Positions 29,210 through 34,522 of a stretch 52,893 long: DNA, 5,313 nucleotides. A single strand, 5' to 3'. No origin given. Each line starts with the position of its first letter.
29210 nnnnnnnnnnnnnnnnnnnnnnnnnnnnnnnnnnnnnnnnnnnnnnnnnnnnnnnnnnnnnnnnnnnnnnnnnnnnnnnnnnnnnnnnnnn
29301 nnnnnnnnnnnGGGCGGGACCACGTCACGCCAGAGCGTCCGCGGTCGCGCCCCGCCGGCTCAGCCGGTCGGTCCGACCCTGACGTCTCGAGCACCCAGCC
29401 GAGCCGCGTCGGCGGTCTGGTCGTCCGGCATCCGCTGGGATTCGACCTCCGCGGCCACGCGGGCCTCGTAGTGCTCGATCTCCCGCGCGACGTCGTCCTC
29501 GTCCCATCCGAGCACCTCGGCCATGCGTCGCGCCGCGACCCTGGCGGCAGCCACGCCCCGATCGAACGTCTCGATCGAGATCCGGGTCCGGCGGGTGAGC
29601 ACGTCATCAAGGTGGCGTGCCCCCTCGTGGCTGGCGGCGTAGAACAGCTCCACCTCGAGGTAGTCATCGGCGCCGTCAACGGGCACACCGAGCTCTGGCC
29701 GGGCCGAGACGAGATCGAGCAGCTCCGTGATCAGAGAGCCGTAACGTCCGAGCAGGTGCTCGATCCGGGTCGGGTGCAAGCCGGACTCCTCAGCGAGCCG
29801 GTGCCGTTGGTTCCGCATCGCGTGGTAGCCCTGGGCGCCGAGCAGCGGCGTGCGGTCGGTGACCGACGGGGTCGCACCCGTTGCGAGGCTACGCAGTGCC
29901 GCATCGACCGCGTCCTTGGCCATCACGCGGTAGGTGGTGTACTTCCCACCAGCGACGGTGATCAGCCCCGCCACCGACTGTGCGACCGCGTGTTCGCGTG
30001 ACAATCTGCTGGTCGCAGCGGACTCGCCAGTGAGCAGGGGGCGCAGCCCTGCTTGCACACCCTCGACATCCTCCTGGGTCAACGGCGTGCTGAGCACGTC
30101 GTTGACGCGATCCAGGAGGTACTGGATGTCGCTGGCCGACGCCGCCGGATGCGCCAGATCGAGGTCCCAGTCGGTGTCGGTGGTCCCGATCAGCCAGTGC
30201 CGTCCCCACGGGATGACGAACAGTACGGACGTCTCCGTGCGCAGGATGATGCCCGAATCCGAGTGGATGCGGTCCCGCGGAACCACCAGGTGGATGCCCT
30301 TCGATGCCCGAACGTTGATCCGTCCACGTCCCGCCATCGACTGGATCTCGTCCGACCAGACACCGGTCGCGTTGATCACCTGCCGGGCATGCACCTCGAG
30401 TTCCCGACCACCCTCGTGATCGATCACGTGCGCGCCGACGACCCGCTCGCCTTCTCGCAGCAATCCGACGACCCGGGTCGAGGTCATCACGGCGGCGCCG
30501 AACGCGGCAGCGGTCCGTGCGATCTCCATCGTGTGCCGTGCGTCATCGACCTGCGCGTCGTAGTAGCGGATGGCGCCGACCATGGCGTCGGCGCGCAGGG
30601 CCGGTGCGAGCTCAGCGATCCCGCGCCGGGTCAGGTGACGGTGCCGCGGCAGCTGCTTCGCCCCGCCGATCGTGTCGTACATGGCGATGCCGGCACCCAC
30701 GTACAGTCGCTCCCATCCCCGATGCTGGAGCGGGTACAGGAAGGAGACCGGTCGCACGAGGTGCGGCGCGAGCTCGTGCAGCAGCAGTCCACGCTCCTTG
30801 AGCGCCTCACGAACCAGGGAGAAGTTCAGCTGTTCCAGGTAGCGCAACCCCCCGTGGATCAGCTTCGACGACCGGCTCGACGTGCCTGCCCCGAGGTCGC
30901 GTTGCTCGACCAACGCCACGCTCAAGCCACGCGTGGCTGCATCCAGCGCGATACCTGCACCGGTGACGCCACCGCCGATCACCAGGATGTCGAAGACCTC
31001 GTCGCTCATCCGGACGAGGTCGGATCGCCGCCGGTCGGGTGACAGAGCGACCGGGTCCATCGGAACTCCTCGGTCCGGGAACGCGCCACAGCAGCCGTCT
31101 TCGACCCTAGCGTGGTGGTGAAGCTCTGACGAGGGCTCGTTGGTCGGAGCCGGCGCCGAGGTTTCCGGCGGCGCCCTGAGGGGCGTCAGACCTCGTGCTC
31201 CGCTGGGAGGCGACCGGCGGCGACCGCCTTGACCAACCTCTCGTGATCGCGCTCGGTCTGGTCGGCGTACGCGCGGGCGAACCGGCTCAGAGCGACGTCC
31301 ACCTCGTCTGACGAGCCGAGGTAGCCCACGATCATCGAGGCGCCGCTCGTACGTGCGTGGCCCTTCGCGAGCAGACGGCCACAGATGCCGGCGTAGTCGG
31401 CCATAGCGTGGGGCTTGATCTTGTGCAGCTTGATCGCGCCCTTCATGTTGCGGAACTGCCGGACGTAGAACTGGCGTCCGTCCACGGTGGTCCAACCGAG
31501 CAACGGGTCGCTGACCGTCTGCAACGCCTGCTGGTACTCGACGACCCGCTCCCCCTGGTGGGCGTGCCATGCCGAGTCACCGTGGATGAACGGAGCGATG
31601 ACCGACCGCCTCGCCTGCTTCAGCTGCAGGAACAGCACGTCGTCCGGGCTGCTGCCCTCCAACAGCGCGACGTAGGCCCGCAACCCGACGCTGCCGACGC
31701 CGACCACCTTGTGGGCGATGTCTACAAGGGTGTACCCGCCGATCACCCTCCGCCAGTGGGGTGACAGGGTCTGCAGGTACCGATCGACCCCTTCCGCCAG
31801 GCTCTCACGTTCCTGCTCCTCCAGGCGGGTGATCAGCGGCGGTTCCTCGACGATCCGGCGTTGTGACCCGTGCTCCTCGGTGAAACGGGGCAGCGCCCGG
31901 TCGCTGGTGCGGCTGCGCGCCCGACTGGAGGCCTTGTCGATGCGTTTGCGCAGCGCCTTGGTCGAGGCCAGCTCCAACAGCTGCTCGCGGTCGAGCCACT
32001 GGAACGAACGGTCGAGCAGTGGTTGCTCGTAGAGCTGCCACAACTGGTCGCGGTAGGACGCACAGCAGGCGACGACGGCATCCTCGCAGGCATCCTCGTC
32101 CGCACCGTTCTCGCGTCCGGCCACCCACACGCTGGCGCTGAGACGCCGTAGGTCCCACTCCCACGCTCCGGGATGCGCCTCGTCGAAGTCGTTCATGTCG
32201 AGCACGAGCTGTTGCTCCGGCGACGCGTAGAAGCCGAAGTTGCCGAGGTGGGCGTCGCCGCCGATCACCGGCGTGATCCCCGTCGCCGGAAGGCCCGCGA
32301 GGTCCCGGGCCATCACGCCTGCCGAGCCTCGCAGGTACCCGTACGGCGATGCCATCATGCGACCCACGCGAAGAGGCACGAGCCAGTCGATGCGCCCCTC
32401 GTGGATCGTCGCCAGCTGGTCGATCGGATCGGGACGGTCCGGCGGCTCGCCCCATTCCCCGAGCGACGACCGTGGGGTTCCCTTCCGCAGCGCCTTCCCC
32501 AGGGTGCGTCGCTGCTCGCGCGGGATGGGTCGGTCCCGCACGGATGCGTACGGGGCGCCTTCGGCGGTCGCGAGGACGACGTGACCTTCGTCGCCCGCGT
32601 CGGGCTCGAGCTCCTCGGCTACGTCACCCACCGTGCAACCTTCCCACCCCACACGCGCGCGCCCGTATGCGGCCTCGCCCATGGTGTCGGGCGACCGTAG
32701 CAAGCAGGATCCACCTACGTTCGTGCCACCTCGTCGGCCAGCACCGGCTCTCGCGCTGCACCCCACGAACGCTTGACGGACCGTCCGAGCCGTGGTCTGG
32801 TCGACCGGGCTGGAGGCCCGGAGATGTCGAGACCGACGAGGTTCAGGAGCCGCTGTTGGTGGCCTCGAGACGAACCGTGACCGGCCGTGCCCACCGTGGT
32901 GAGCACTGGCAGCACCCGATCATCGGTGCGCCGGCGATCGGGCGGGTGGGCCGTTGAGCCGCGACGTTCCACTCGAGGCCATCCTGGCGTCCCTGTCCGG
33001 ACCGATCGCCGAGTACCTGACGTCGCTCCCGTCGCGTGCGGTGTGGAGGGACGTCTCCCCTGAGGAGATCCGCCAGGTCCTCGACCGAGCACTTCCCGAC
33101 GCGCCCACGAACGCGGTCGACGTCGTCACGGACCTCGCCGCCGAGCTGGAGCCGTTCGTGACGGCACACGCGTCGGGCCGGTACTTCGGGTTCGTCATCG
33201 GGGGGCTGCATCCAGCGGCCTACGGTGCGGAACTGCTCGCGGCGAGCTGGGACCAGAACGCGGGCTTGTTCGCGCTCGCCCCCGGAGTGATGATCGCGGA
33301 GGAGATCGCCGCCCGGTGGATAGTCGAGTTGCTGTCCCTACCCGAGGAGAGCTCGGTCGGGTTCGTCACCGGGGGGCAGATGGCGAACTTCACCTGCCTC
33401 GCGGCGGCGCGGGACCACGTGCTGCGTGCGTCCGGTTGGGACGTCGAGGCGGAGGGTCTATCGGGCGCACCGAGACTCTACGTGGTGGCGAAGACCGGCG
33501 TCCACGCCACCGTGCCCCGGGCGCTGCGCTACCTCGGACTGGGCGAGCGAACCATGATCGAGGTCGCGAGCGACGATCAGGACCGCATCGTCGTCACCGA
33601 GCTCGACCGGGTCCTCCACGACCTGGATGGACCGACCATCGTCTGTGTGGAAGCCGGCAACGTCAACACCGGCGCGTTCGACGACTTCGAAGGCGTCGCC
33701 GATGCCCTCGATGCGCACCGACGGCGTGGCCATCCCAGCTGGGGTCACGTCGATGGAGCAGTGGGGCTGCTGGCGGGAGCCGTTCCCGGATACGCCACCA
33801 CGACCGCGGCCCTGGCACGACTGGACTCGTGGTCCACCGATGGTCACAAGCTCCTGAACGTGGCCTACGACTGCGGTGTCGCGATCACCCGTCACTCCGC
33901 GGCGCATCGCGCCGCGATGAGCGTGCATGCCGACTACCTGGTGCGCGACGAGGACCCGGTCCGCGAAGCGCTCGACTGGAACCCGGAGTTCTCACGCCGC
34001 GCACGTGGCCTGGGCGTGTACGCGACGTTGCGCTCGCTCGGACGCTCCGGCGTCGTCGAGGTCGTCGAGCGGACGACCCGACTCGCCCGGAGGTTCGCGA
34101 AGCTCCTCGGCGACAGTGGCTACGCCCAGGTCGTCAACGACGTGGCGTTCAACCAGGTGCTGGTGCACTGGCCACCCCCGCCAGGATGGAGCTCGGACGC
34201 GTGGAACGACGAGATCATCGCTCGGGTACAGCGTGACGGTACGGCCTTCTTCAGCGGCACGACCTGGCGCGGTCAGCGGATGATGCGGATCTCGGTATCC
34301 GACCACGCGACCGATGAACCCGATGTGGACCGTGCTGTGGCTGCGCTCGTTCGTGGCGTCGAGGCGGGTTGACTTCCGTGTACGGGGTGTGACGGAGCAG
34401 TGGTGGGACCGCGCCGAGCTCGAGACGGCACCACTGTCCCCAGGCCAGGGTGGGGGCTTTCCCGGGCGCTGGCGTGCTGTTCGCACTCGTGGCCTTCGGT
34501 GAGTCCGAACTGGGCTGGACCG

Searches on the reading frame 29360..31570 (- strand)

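Call 45: search_protein_families(library=pfam, proteins=[window:29360-31570:-], max_evalue=0.00001)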
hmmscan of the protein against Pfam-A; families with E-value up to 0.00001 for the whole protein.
window:29360-31570:- (736 aa): 4 families
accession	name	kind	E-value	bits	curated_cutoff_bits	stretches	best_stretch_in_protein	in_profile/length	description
PF01266.30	DAO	-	1.4e-57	196.3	27.9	1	194-548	1-353/353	FAD dependent oxidoreductase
PF16901.10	DAO_C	-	5.3e-35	120.5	31.4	1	569-692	1-124/126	C-terminal domain of alpha-glycerophosphate oxidase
PF00890.30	FAD_binding_2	-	8.3e-11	42.1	20.4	0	346-414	143-214/414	FAD binding domain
PF01494.25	FAD_binding_3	-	6.1e-07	29.4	22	1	194-457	3-220/349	FAD binding domain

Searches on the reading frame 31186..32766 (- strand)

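Call 45: search_protein_families(library=pfam, proteins=[window:31186-32766:-], max_evalue=0.00001)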
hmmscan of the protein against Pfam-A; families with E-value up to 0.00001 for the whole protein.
window:31186-32766:- (526 aa): 1 family
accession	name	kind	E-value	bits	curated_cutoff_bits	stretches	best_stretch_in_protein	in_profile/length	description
PF10009.15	DUF2252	-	9.9e-130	433.5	22.3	1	125-514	1-392/392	Uncharacterized protein conserved in bacteria (DUF2252)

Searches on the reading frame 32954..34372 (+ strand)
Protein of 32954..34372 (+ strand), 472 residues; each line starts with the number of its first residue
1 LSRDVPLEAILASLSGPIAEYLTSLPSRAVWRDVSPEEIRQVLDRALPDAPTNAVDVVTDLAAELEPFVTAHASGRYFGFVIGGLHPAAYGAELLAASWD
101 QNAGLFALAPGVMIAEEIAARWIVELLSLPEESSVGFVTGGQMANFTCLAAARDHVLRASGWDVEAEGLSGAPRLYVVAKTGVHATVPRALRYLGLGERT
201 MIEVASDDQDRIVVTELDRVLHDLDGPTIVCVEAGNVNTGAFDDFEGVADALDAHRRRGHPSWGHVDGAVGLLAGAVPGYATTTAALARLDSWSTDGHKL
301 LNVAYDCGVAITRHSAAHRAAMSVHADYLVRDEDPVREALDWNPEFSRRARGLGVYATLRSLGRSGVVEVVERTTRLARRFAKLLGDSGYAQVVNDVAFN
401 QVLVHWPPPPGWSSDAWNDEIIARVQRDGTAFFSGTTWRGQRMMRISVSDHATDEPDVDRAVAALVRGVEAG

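Call 45: search_protein_families(library=pfam, proteins=[window:32954-34372:+], max_evalue=0.00001)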
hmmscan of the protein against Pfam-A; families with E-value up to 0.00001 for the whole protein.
window:32954-34372:+ (472 aa): 1 family
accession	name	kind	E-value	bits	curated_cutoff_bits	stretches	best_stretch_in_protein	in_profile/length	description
PF00282.25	Pyridoxal_deC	-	2.9e-38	132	27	1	36-402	1-370/375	Pyridoxal-dependent decarboxylase conserved domain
